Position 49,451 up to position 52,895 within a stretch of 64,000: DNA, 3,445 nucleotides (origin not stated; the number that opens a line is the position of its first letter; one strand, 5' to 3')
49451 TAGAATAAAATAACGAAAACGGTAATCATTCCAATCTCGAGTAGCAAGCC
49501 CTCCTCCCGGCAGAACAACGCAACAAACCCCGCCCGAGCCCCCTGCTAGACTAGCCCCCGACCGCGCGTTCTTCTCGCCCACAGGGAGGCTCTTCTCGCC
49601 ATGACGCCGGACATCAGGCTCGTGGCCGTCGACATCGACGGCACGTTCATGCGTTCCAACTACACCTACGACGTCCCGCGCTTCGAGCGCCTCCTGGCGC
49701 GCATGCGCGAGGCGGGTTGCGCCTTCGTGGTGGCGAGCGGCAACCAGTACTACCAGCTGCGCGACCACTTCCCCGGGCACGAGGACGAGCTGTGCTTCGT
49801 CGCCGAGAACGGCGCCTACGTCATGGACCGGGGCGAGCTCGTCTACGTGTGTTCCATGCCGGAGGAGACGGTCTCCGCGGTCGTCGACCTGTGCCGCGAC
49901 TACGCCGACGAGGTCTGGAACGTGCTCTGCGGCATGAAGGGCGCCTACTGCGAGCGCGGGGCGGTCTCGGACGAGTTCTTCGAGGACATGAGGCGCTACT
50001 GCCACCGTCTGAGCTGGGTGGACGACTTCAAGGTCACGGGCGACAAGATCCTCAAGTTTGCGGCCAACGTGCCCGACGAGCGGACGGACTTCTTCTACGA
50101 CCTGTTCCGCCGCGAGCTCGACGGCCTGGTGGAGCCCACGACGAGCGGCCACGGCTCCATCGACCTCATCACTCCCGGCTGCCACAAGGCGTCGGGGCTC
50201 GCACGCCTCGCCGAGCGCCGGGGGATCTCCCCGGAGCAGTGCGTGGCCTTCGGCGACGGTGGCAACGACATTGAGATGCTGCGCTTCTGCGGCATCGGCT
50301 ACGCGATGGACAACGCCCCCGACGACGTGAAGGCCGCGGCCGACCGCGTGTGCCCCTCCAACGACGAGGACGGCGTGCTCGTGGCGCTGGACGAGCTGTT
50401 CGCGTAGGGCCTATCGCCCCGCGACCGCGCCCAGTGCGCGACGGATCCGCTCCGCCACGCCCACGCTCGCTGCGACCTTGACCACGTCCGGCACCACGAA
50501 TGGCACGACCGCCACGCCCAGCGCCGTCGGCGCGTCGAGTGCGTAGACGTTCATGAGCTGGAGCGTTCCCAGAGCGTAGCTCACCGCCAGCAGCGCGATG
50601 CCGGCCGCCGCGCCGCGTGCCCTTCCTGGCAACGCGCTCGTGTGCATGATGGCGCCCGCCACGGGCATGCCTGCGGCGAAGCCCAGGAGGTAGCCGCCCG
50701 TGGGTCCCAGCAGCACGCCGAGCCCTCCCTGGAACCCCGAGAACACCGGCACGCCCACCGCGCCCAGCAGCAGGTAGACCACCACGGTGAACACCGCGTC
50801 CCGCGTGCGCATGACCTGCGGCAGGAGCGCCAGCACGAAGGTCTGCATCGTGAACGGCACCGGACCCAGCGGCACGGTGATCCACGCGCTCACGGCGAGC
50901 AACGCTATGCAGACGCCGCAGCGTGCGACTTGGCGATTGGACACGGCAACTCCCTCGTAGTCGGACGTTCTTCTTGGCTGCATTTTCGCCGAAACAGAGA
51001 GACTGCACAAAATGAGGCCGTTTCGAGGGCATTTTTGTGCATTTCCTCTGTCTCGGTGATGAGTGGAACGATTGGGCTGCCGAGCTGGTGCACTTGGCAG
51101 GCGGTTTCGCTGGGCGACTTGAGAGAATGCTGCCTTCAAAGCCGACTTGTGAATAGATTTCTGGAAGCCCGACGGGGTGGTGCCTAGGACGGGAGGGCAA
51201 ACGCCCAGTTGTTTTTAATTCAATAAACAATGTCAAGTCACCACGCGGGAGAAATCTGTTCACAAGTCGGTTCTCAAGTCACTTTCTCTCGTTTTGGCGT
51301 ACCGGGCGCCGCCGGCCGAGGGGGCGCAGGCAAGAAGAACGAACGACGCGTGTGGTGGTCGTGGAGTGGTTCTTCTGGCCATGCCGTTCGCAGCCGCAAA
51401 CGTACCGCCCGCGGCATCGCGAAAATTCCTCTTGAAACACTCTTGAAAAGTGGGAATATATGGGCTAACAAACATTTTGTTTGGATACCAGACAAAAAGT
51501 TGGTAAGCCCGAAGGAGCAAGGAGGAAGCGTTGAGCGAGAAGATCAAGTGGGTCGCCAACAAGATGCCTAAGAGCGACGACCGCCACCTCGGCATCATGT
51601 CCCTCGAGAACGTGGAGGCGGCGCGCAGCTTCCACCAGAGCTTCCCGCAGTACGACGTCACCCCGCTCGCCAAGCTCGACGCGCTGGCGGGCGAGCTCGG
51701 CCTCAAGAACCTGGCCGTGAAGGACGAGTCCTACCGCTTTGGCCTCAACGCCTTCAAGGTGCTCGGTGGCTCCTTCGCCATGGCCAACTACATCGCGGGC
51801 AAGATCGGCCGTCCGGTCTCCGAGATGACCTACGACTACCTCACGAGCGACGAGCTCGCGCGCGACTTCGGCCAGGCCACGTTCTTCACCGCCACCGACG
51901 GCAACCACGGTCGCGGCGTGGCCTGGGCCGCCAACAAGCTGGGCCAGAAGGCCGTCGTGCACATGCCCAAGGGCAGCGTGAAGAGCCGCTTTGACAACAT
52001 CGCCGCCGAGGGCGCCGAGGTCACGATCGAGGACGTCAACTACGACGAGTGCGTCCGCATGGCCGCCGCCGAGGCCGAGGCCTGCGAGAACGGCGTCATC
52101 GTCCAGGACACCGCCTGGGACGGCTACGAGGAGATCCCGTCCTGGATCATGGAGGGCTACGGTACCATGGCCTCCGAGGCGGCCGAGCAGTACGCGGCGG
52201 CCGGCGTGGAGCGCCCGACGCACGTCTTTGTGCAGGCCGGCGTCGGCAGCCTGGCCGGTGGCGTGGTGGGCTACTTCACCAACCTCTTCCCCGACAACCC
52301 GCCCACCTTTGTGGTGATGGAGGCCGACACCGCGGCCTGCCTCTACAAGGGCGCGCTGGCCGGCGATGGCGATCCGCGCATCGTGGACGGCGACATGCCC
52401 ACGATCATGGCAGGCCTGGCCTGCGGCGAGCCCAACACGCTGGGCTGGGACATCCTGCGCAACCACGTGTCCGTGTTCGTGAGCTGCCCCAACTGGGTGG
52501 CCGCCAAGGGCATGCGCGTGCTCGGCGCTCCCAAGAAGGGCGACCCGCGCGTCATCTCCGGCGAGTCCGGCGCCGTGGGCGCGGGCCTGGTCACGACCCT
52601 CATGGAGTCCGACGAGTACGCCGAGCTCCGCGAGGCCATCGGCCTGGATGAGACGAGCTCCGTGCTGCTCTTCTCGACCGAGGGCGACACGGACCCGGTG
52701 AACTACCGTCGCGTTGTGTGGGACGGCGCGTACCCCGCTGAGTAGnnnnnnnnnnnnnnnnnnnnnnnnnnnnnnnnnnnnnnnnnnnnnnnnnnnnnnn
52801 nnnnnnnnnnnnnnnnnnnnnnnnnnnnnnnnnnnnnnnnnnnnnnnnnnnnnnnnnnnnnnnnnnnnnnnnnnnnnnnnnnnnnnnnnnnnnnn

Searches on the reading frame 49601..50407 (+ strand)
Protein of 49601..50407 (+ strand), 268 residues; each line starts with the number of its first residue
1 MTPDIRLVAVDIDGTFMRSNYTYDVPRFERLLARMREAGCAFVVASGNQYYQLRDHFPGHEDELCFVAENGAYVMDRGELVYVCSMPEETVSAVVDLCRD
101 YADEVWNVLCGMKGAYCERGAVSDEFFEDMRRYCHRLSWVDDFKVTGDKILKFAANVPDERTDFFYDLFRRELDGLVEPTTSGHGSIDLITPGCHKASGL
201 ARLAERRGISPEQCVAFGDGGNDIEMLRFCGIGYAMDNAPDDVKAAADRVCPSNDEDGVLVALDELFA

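Call 13: search_protein_families(library=pfam, proteins=[window:49601-50407:+])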
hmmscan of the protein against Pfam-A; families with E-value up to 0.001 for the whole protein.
window:49601-50407:+ (268 aa): 4 families
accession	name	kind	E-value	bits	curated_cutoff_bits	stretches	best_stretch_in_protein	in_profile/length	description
PF08282.18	Hydrolase_3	-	3.7e-55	187.9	20.9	1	8-263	1-255/255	haloacid dehalogenase-like hydrolase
PF00702.32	Hydrolase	-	1.5e-09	39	26.4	1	5-230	1-190/191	haloacid dehalogenase-like hydrolase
PF05116.19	S6PP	-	3.4e-07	30.5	20.3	1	177-232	147-202/247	Sucrose-6F-phosphate phosphohydrolase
PF12710.13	HAD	-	4.6e-06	27.6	27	1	185-228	141-189/189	haloacid dehalogenase-like hydrolase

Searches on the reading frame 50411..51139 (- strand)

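Call 13: search_protein_families(library=pfam, proteins=[window:50411-51139:-])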
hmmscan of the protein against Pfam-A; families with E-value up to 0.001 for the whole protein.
window:50411-51139:- (242 aa): 1 family
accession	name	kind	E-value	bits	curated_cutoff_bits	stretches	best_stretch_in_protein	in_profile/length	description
PF02632.19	BioY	-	4.9e-33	114.5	25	1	92-234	2-140/140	BioY family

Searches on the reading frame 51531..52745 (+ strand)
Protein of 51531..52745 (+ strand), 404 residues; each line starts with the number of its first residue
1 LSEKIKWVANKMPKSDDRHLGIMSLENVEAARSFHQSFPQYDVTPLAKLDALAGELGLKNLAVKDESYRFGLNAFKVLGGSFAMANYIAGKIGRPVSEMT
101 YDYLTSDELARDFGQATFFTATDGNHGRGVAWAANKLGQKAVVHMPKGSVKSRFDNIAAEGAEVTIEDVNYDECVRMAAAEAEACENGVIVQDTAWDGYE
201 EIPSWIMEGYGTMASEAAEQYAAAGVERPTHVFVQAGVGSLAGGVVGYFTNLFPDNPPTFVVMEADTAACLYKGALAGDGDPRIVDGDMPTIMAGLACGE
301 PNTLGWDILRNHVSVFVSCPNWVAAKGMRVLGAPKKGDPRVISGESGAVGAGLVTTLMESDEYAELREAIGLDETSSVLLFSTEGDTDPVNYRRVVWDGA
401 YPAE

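Call 13: search_protein_families(library=pfam, proteins=[window:51531-52745:+])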
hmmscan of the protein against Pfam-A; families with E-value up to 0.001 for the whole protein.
window:51531-52745:+ (404 aa): 1 family
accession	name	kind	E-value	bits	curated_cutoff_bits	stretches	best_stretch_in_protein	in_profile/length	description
PF00291.31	PALP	-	4.4e-43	148.1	35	1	41-353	5-275/295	Pyridoxal-phosphate dependent enzyme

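Call 76: search_protein_families(library=ncbifam, proteins=[window:51531-52745:+], max_evalue=1e-10)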
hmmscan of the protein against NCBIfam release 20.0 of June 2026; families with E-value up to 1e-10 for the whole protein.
window:51531-52745:+ (404 aa): 14 families
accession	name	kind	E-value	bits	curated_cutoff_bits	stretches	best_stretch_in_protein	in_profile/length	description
TIGR03528.1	2_3_DAP_am_ly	equivalog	4.3e-187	621.5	532.25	1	4-399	1-396/396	diaminopropionate ammonia-lyase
TIGR01747.1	diampropi_NH3ly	subfamily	1.6e-180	599.9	274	1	23-398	2-376/376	diaminopropionate ammonia-lyase family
NF006058.0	PRK08206.1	equivalog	2.4e-171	569.7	276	1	4-402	5-399/402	diaminopropionate ammonia-lyase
TIGR01127.1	ilvA_1Cterm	equivalog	7.2e-19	68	378.75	1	114-350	47-261/380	threonine ammonia-lyase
TIGR01124.1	ilvA_2Cterm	equivalog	4.1e-17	62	411.3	1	109-278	59-214/499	threonine ammonia-lyase, biosynthetic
NF006390.0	PRK08639.1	equivalog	6e-17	61.7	421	1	107-276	65-223/418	threonine ammonia-lyase IlvA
NF006094.0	PRK08246.1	subfamily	9.5e-17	61.3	331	1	109-313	62-245/310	serine/threonine dehydratase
NF006674.0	PRK09224.1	subfamily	9.9e-17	60.8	577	1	109-276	67-220/508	threonine ammonia-lyase IlvA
NF009130.0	PRK12483.1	subfamily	9.6e-14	50.8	801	1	114-313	84-266/521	threonine ammonia-lyase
NF005292.0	PRK06815.1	equivalog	1.1e-13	51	371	1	115-331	69-268/320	threonine/serine dehydratase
TIGR02079.1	THD1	equivalog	2.3e-13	49.7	440.55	1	107-274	56-213/410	threonine ammonia-lyase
NF002823.0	PRK02991.1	equivalog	8.4e-13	47.9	246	1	83-326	128-370/444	D-serine ammonia-lyase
NF004771.0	PRK06110.1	equivalog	2.1e-12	46.8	317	1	116-330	71-266/323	threonine dehydratase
NF004996.0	PRK06381.1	equivalog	6.6e-12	45.1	266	1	112-253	60-191/319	threonine synthase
